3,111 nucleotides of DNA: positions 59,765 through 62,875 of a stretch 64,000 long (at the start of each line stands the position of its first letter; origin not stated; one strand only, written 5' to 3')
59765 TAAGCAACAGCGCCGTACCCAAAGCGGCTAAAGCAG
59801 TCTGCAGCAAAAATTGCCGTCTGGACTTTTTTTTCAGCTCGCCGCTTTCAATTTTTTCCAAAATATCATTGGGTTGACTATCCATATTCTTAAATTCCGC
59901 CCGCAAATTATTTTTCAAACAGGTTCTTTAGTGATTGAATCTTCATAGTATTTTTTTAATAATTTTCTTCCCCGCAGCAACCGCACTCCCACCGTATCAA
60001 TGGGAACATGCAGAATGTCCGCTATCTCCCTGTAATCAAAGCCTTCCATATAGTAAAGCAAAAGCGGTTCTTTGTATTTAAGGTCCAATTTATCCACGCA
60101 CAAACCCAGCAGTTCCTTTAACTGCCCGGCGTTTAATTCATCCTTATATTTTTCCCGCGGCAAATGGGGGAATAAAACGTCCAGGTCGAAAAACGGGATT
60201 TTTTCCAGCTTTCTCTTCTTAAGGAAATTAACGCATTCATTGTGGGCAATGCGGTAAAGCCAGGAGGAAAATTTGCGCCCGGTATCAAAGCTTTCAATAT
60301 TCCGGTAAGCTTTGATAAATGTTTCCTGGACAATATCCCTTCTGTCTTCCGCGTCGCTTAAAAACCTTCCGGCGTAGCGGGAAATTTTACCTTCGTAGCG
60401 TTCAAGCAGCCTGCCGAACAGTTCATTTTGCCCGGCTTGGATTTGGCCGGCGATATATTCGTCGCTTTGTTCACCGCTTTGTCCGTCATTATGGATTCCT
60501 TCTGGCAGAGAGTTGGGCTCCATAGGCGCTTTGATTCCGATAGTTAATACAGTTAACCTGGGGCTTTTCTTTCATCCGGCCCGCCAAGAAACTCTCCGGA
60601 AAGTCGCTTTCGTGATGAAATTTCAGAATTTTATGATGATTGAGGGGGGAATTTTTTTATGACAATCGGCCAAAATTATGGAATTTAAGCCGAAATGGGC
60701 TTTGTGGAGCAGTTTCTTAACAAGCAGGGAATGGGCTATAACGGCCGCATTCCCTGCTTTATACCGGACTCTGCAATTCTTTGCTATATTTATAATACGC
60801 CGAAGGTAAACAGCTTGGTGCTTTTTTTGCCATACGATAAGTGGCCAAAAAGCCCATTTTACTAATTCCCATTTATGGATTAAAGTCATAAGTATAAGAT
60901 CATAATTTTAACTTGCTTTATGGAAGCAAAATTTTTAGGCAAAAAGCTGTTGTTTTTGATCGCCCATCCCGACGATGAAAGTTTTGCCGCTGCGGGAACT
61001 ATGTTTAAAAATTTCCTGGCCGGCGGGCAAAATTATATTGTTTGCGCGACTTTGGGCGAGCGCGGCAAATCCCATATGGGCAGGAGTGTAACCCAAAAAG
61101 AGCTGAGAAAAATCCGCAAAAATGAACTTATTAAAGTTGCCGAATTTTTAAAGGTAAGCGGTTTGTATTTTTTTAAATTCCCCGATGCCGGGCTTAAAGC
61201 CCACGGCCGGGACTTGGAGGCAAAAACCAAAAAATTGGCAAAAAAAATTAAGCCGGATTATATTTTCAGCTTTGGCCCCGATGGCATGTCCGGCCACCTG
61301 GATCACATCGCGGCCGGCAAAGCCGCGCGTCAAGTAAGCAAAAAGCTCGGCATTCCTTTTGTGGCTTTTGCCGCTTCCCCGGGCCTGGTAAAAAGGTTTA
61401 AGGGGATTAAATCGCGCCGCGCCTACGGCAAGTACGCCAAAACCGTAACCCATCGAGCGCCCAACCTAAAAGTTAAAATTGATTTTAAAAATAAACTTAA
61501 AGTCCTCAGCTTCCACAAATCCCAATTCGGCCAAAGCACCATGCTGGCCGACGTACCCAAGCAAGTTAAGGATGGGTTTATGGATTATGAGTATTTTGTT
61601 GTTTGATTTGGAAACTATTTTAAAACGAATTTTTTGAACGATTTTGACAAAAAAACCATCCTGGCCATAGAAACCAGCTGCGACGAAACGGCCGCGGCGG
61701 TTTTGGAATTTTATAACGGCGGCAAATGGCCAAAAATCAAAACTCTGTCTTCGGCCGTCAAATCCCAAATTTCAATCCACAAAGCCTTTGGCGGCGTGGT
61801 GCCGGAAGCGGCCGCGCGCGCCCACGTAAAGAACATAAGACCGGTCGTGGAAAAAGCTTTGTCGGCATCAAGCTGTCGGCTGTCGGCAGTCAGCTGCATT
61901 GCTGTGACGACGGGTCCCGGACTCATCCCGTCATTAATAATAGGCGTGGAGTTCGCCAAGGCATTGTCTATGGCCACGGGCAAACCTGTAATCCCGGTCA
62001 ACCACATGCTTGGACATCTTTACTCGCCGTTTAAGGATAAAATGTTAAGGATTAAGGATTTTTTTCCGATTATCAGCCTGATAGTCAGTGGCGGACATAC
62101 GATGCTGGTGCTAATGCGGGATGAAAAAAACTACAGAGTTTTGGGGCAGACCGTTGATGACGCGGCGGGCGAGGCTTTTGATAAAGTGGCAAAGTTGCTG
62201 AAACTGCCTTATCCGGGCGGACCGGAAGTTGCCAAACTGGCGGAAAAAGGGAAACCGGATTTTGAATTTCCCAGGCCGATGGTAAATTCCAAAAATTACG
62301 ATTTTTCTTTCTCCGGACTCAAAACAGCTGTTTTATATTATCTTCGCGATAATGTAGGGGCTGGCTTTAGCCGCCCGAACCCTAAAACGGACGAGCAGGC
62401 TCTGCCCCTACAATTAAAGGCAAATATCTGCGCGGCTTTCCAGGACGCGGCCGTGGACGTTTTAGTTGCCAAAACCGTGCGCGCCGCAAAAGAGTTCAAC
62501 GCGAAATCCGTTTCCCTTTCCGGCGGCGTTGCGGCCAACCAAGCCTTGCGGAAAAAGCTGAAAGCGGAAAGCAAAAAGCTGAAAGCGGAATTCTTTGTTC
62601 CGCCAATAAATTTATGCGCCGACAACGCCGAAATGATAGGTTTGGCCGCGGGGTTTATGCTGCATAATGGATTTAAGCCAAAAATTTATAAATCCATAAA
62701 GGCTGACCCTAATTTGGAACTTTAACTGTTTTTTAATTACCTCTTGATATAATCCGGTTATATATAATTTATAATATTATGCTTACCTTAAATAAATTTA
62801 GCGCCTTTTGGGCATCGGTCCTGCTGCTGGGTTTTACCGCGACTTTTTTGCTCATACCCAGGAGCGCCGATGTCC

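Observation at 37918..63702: Dispersed 34-bp motif with one copy truncated by an IS insertion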

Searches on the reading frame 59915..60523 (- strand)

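Call 18: search_protein_families(library=pfam, proteins=[window:59915-60523:-], max_evalue=0.01)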
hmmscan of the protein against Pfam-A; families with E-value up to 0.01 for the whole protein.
window:59915-60523:- (202 aa): 4 families
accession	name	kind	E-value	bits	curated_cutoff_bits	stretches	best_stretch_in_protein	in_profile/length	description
PF04542.20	Sigma70_r2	-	1.9e-20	72.8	24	1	39-105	1-69/71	Sigma-70 region 2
PF08281.18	Sigma70_r4_2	-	1.2e-13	50.9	25.7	1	137-189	2-54/54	Sigma-70, region 4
PF04545.22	Sigma70_r4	-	0.0012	18.7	24.1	1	144-191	3-50/50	Sigma-70, region 4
PF22233.2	PhyR_sigma-like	-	0.0051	17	27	1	154-178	12-36/50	Response regulator PhyR, sigma-like domain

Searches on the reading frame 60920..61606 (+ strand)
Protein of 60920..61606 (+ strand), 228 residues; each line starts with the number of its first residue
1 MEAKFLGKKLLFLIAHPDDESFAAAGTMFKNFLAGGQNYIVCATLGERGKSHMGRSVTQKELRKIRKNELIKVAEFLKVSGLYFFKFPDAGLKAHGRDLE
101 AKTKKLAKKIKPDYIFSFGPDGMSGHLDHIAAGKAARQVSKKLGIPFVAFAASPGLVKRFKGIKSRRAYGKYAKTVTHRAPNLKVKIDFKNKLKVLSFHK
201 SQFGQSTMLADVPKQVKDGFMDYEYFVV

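Call 84: search_protein_families(library=pfam, proteins=[window:60920-61606:+], max_evalue=0.001)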
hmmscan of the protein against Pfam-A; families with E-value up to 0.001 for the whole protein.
window:60920-61606:+ (228 aa): 1 family
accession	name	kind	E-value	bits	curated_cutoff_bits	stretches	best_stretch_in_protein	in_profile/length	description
PF02585.22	PIG-L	-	1.1e-27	97.5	28.2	1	11-139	1-128/129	GlcNAc-PI de-N-acetylase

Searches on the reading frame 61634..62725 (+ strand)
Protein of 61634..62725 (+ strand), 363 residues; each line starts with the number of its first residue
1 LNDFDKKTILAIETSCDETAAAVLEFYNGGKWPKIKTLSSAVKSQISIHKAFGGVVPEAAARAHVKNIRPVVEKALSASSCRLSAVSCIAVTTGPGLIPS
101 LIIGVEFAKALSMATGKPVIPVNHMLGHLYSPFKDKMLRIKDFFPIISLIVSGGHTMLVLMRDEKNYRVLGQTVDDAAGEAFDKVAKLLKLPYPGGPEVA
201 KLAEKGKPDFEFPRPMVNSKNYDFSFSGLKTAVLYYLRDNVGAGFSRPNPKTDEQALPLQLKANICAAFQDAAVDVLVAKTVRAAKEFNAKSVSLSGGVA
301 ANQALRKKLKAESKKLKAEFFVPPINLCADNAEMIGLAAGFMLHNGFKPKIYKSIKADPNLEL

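Call 84: search_protein_families(library=pfam, proteins=[window:61634-62725:+], max_evalue=0.001)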
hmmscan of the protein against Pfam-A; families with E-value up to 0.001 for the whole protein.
window:61634-62725:+ (363 aa): 3 families
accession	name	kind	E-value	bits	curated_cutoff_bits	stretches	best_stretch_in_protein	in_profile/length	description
PF00814.31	TsaD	-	3.8e-93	312.5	24.8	1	37-336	2-263/264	tRNA N6-adenosine threonylcarbamoyltransferase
PF22521.2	HypF_C_2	-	8.2e-07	29.5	27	1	262-324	166-228/241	Carbamoyltransferase, Kae1-like Domain, second subdomain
PF02543.21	Carbam_trans_N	-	0.00021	21.2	24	0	262-325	273-334/346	Carbamoyltransferase N-terminus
